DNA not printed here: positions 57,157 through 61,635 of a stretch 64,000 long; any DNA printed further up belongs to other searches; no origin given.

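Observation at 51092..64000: Integrase/tRNA-bounded island carrying a DISARM-like helicase/DUF1998/PLD operon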

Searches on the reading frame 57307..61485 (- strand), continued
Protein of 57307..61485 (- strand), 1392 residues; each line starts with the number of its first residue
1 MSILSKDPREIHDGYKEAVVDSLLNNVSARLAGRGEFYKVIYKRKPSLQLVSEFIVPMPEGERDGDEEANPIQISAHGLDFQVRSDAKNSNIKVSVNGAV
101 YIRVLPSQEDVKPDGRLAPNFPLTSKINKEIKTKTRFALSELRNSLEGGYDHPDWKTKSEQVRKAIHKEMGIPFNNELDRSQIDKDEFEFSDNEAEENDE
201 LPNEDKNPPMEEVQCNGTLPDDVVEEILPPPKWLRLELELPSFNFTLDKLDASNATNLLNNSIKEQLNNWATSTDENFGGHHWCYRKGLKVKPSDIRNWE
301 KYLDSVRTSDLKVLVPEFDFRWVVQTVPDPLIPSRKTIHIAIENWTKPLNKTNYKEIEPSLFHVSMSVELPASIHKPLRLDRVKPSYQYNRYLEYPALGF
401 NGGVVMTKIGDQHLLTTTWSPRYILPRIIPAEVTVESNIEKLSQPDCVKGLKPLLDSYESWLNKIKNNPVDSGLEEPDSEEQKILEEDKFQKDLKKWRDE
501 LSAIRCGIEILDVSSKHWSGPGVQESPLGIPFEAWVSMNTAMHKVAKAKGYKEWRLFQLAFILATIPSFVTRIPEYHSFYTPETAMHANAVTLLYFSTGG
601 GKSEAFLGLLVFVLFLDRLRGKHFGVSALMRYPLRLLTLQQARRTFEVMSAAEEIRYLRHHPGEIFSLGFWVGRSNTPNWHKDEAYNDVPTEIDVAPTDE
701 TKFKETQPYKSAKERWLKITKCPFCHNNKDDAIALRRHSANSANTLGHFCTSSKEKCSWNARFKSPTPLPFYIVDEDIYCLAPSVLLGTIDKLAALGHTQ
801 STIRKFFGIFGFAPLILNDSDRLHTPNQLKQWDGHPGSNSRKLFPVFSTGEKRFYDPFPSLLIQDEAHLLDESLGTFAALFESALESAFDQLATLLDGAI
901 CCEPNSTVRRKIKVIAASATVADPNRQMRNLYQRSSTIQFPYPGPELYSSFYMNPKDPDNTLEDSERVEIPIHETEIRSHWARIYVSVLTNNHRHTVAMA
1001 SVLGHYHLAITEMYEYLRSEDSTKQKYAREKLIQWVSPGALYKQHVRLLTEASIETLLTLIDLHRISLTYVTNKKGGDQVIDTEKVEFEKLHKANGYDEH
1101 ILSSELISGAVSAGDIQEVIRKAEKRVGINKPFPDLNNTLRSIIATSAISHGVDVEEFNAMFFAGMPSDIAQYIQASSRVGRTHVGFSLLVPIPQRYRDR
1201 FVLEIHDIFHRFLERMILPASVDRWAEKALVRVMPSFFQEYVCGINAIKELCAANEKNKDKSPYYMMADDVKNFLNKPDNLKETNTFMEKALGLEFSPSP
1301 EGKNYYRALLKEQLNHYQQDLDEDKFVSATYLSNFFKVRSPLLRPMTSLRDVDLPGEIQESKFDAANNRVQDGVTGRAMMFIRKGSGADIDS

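Call 98: get_annotated_region(hit=H40, flank=9000)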
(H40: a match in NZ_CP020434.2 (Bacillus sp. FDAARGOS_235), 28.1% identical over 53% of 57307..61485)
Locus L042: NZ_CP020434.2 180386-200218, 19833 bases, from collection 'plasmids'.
description: Bacillus sp. FDAARGOS_235 plasmid 1, complete sequence
organism: Bacillus sp. FDAARGOS_235 (NCBI taxid 1839798)
taxonomy: Bacteria; Bacillota; Bacilli; Bacillales; Bacillaceae; Bacillus; Bacillus sp. FDAARGOS 235
host: -; source: Homo sapiens,blood; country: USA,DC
typing (MOB-suite, as given by PLSDB): conjugative; replicon rep_cluster_1869; relaxase MOBP; mating-pair formation MPF_T
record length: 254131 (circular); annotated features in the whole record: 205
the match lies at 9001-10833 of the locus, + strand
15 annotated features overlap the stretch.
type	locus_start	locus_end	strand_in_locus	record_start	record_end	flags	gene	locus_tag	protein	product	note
CDS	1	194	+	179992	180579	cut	folE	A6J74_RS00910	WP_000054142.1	GTP cyclohydrolase I FolE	GO:0042559 - pteridine-containing compound biosynthetic process [Evidence IEA]; GO:0046654 - tetrahydrofolate ...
CDS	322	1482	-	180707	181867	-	-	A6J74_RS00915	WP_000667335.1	site-specific integrase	GO:0015074 - DNA integration [Evidence IEA]; GO:0006310 - DNA recombination [Evidence IEA]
CDS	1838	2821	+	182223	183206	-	-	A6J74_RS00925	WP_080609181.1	DNA-binding protein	-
CDS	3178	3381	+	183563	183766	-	-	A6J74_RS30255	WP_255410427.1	hypothetical protein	-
CDS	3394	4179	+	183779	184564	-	-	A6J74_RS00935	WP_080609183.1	hypothetical protein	-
CDS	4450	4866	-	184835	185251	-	-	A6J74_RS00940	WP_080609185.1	very short patch repair endonuclease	-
CDS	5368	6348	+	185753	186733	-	-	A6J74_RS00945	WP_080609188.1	hypothetical protein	-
CDS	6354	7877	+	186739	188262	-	-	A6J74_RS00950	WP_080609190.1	hypothetical protein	-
CDS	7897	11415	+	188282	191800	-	-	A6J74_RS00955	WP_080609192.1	helicase-related protein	-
CDS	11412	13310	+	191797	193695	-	-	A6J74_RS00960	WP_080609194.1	DUF1998 domain-containing protein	-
CDS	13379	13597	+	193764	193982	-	-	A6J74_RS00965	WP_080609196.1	hypothetical protein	-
CDS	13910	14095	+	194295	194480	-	-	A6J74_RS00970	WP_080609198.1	Bsp6I family type II restriction endonuclease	-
CDS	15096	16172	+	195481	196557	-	xerS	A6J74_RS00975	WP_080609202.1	tyrosine recombinase XerS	GO:0015074 - DNA integration [Evidence IEA]; GO:0006310 - DNA recombination [Evidence IEA]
CDS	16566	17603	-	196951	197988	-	-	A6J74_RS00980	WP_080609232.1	serine hydrolase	-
CDS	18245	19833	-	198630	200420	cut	-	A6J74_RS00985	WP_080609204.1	hybrid sensor histidine kinase/response regulator transcription factor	-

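Call 99: search_protein_families(library=padloc, proteins=[L042:5368-6348:+, L042:6354-7877:+, L040:5983-7971:+, L040:15433-16983:+], max_evalue=0.01)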
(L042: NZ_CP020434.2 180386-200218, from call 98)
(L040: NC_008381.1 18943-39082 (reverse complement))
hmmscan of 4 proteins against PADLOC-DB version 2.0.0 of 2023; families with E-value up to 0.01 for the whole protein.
L042:5368-6348:+ (326 aa): 1 family
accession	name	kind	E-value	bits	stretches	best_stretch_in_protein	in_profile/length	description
PDLC01159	CARF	-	0.00013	19.1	0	197-255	73-131/456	"CARF, 2 TMs, fused to lon-like S16 protease"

L042:6354-7877:+ (507 aa): 0 families

L040:5983-7971:+ (662 aa): 0 families

L040:15433-16983:+ (516 aa): 28 families (the best 25 are shown)
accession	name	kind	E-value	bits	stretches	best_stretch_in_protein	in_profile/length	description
PDLC03338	MTase_II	-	5.9e-91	304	1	49-513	104-570/604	Type II methyltransferase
PDLC03227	MTase_II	-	5.2e-20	69.8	2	68-300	21-237/494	Type II methyltransferase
PDLC03348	MTase_II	-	2.8e-14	50.6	1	52-304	198-454/727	Type II methyltransferase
PDLC03335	MTase_II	-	3.4e-14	50.4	1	56-259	61-262/607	Type II methyltransferase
PDLC03313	MTase_II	-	4.2e-14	50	1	56-252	4-203/563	Type II methyltransferase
PDLC03347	MTase_II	-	5.7e-09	33.2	1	175-278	74-178/488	Type II methyltransferase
PDLC03026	MTase_I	-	1.5e-08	32.3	1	59-255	124-309/487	Type I methyltransferase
PDLC03630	REase_MTase_IIG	-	2.4e-08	30.3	1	58-156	354-461/1100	Type IIG restriction enzyme-methyltransferase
PDLC03359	MTase_II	-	4e-07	26.6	1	191-290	144-241/840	Type II methyltransferase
PDLC03226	MTase_II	-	1e-06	25.7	1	70-305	12-238/579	Type II methyltransferase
PDLC04134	mad2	-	2.3e-06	24.7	1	61-284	257-428/492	mads_2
PDLC03315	MTase_II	-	8.5e-06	22.8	1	72-258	15-197/502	Type II methyltransferase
PDLC03625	REase_MTase_IIG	-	9.6e-06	21.6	1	58-158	389-485/1109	Type IIG restriction enzyme-methyltransferase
PDLC03021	MTase_I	-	1e-05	22.6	1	56-259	144-333/491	Type I methyltransferase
PDLC03237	MTase_II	-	5.2e-05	19.3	1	214-301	267-356/1036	Type II methyltransferase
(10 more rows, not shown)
